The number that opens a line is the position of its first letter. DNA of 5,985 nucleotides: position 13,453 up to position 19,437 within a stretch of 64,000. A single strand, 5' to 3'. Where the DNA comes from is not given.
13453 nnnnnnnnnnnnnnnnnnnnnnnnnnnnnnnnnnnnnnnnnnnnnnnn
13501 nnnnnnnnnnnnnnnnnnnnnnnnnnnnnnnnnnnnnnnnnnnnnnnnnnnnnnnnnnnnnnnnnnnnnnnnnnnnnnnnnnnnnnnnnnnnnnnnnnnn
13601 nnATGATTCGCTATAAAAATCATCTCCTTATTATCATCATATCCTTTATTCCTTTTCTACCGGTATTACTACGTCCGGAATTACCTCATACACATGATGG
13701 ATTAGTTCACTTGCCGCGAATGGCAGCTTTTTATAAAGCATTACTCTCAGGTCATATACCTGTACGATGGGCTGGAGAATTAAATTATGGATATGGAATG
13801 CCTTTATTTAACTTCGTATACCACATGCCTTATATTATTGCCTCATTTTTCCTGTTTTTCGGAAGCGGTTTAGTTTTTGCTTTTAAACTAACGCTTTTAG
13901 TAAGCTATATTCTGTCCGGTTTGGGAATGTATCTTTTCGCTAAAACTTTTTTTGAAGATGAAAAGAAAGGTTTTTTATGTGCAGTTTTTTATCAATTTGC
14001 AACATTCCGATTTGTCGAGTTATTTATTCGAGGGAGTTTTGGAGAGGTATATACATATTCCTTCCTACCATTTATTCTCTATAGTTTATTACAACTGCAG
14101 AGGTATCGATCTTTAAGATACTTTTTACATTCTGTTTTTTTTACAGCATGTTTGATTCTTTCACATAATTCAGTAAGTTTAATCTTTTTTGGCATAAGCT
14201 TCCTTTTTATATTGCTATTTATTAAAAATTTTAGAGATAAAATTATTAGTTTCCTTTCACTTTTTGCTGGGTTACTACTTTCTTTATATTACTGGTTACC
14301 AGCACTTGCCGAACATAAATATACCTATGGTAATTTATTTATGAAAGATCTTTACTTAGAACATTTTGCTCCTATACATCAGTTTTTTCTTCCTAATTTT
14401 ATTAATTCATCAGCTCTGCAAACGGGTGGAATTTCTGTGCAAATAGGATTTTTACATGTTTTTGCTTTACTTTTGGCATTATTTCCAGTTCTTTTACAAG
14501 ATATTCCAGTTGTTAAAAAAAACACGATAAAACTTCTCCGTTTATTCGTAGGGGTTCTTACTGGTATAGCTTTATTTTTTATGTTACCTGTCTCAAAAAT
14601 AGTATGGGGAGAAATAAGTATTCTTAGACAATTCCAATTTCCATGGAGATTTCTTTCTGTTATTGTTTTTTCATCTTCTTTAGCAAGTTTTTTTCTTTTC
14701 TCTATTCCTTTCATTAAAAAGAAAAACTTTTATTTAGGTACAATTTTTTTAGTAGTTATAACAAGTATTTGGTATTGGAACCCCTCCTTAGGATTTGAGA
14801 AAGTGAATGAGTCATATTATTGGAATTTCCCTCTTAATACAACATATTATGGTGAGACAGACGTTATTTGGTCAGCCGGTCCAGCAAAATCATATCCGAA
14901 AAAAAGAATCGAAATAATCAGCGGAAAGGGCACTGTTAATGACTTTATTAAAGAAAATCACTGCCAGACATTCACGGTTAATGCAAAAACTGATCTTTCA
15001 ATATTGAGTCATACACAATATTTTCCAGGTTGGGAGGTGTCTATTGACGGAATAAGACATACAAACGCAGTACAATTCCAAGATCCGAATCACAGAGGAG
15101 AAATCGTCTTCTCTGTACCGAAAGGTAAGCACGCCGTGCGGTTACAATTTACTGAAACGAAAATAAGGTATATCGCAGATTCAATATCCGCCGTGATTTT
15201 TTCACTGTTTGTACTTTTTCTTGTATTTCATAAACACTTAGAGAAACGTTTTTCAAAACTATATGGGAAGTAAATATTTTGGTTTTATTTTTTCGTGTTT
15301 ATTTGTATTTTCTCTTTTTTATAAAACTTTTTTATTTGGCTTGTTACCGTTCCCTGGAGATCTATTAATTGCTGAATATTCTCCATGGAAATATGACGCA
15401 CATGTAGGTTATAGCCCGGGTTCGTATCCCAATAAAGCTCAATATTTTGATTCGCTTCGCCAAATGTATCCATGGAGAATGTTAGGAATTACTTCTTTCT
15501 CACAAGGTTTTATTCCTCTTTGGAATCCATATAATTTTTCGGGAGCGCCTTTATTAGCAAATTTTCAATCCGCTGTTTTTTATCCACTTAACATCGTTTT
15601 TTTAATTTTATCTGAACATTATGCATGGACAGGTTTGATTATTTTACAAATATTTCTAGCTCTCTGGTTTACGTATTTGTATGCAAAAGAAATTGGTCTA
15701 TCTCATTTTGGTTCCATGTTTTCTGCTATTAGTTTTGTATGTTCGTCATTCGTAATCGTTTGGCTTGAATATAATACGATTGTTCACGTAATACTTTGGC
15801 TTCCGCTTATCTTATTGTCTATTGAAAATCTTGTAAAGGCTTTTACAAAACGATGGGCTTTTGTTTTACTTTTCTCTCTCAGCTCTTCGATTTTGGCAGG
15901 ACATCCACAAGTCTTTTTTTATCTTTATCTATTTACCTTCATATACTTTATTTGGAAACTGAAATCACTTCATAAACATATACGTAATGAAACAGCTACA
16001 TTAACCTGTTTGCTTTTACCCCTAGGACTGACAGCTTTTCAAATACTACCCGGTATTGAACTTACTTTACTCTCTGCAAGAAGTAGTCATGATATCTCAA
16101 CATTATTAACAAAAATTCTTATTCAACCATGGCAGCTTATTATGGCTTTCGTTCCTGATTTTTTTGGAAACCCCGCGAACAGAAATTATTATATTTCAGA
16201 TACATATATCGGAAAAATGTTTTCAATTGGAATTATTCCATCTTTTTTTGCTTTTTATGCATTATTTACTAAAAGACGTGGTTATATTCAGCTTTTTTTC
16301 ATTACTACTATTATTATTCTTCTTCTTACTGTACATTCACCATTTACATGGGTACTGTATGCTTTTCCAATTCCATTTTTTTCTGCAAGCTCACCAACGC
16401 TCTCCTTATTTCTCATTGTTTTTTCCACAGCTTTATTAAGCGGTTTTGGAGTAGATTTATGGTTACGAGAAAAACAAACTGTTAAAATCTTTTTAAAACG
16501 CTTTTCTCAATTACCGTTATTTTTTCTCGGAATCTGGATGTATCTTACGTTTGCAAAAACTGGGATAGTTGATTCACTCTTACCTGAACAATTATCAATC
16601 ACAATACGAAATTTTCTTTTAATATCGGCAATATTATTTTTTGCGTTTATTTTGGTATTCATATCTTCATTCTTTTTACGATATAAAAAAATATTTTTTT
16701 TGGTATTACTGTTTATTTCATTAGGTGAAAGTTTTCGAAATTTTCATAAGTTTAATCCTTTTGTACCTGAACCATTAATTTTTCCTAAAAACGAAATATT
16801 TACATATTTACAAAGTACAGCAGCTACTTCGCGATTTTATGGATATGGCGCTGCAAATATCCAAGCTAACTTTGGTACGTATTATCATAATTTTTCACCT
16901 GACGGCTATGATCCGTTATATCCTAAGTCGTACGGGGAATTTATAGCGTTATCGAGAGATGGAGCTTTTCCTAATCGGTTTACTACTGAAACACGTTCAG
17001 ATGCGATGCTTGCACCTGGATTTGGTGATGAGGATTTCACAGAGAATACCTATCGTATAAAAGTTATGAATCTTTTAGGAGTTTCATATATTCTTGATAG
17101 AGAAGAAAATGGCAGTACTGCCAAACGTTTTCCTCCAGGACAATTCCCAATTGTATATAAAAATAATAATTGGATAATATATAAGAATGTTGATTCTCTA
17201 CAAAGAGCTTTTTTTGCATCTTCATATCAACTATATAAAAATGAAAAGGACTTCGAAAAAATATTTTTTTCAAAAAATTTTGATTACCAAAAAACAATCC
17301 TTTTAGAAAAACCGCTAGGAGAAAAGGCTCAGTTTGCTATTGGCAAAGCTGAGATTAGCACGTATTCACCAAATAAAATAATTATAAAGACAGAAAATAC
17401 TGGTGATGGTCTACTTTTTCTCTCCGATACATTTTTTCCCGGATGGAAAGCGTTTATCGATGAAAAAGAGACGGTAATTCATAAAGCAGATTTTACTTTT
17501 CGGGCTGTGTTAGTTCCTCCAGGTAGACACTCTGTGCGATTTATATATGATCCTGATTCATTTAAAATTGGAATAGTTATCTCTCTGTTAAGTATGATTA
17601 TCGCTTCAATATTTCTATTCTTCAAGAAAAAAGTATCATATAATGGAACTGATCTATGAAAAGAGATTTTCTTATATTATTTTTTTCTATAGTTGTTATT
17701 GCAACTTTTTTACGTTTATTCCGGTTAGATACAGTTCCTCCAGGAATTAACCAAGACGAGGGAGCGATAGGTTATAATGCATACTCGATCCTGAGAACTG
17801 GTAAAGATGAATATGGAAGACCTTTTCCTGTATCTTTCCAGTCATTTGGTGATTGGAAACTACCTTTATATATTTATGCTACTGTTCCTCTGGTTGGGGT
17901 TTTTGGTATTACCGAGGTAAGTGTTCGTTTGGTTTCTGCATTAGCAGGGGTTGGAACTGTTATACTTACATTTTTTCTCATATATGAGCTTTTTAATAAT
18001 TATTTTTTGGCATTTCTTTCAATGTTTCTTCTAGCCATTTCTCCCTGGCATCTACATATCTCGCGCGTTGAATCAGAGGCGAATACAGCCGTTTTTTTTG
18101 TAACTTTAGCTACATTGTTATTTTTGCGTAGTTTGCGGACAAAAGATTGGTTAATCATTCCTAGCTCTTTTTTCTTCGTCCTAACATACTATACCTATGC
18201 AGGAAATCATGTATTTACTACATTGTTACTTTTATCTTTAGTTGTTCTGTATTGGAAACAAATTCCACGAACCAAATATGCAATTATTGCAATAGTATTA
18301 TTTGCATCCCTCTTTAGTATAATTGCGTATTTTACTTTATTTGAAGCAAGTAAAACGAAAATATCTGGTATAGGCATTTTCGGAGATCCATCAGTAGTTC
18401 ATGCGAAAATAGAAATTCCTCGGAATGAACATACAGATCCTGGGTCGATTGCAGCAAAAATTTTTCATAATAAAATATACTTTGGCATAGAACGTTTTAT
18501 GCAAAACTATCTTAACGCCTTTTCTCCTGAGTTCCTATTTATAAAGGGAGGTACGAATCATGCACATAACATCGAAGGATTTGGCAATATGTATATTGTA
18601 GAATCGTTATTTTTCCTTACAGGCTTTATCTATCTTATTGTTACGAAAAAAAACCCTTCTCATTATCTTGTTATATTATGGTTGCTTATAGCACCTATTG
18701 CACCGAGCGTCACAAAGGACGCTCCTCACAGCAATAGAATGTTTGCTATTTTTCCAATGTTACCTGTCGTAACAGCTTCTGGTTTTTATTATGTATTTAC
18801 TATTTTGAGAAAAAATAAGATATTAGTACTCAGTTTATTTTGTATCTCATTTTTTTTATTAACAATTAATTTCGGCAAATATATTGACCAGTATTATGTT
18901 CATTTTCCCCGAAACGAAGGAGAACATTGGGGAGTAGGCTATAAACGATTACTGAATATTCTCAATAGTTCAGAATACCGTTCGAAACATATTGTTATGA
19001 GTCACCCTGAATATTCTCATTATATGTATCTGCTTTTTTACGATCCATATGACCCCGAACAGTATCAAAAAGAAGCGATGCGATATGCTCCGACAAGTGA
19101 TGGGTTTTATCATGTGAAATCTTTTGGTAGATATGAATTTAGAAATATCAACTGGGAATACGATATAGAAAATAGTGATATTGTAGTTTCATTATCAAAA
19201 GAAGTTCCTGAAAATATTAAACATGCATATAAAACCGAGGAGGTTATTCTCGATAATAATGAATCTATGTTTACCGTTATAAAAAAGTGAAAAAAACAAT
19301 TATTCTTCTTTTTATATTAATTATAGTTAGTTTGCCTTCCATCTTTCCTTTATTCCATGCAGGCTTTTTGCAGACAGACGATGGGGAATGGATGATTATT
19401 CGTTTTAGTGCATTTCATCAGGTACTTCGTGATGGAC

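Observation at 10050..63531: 53-kb glycosylation super-locus with about 24 GT-C-fold membrane glycosyltransferase paralogs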

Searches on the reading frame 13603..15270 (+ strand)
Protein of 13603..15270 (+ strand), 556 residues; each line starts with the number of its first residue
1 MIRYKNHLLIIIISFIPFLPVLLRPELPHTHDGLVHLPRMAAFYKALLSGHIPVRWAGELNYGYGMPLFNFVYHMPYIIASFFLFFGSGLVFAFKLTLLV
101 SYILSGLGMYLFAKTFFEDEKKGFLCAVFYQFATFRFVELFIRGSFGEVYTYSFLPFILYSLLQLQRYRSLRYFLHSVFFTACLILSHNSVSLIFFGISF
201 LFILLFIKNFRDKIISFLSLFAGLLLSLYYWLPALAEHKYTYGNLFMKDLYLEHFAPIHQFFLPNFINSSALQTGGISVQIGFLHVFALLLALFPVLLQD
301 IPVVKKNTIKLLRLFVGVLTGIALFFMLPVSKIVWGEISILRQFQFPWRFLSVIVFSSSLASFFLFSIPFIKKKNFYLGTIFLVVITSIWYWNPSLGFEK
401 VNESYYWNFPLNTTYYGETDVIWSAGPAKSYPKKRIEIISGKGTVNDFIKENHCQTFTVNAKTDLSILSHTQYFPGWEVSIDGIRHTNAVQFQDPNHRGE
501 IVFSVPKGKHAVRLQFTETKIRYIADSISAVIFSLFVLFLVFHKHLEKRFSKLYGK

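Call 3: search_protein_families(library=pfam, proteins=[window:13603-15270:+], max_evalue=0.01)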
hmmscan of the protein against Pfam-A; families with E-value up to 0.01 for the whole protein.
window:13603-15270:+ (556 aa): 2 families
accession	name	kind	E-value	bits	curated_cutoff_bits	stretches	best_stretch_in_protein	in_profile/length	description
PF10131.15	PTPS_related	-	1.5e-10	40.7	26.4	1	75-335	7-260/621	6-pyruvoyl-tetrahydropterin synthase related domain; membrane protein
PF04862.18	DUF642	-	0.0077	16.5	27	0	465-522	19-69/157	Protein of unknown function (DUF642)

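Call 27: search_solved_structures(query=A3, max_evalue=1)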
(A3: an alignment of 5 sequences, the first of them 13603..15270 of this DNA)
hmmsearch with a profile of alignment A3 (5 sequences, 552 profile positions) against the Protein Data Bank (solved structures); distinct sequences matched with E-value up to 1: 0.

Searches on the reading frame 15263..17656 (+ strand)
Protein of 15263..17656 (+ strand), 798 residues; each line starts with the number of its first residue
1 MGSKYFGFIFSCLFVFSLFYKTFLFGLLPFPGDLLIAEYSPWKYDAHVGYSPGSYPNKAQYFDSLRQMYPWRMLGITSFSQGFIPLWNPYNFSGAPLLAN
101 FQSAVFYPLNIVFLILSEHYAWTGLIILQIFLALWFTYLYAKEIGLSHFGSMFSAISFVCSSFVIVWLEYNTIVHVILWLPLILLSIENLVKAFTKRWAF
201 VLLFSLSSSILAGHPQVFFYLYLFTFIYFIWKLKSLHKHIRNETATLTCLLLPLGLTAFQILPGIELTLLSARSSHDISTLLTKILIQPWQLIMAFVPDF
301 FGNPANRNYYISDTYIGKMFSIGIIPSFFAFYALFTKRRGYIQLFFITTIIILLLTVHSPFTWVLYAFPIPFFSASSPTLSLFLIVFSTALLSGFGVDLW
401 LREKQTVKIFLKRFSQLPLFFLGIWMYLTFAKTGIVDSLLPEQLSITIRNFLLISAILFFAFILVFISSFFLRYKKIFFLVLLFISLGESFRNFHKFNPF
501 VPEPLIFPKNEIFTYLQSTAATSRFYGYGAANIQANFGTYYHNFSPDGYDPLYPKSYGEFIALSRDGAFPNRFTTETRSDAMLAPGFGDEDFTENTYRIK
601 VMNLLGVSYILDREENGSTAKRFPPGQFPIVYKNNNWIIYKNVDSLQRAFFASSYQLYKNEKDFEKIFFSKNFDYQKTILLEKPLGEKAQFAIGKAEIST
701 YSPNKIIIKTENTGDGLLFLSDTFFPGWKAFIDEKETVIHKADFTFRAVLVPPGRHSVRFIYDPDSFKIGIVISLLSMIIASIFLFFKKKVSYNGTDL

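Call 3: search_protein_families(library=pfam, proteins=[window:15263-17656:+], max_evalue=0.01)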
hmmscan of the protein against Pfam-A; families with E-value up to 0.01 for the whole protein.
window:15263-17656:+ (798 aa): 1 family
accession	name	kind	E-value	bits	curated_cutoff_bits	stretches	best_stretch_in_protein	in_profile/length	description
PF09586.16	YfhO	-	2e-18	66.6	28.5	2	692-774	752-835/835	Bacterial membrane protein YfhO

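Call 28: search_solved_structures(query=A4, max_evalue=1)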
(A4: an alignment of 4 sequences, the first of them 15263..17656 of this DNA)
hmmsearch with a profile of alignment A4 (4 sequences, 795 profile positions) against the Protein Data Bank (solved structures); distinct sequences matched with E-value up to 1: 0.

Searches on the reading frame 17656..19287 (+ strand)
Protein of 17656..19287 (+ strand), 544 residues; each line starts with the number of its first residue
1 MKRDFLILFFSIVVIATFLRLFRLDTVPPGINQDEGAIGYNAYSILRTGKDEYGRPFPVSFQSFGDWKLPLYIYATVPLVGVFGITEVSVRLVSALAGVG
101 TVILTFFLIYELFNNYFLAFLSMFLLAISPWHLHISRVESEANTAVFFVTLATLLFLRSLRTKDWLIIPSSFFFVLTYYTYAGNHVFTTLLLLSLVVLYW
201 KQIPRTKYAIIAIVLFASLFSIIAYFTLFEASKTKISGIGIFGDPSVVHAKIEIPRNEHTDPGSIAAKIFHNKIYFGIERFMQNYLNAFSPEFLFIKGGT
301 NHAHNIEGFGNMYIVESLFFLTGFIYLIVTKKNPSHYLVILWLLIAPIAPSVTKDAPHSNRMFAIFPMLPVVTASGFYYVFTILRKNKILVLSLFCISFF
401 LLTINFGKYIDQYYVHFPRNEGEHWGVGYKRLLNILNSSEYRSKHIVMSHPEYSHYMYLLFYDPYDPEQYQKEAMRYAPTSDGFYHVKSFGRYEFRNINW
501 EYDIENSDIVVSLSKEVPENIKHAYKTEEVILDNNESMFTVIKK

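Call 3: search_protein_families(library=pfam, proteins=[window:17656-19287:+], max_evalue=0.01)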
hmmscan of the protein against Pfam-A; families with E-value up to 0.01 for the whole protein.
window:17656-19287:+ (544 aa): 2 families
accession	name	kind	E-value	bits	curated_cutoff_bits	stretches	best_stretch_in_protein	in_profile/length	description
PF02366.24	PMT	-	1.5e-07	31.6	22.7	1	83-160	78-155/245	Dolichyl-phosphate-mannose-protein mannosyltransferase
PF13231.12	PMT_2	-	0.0025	18.5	26.1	1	80-222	14-156/160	Dolichyl-phosphate-mannose-protein mannosyltransferase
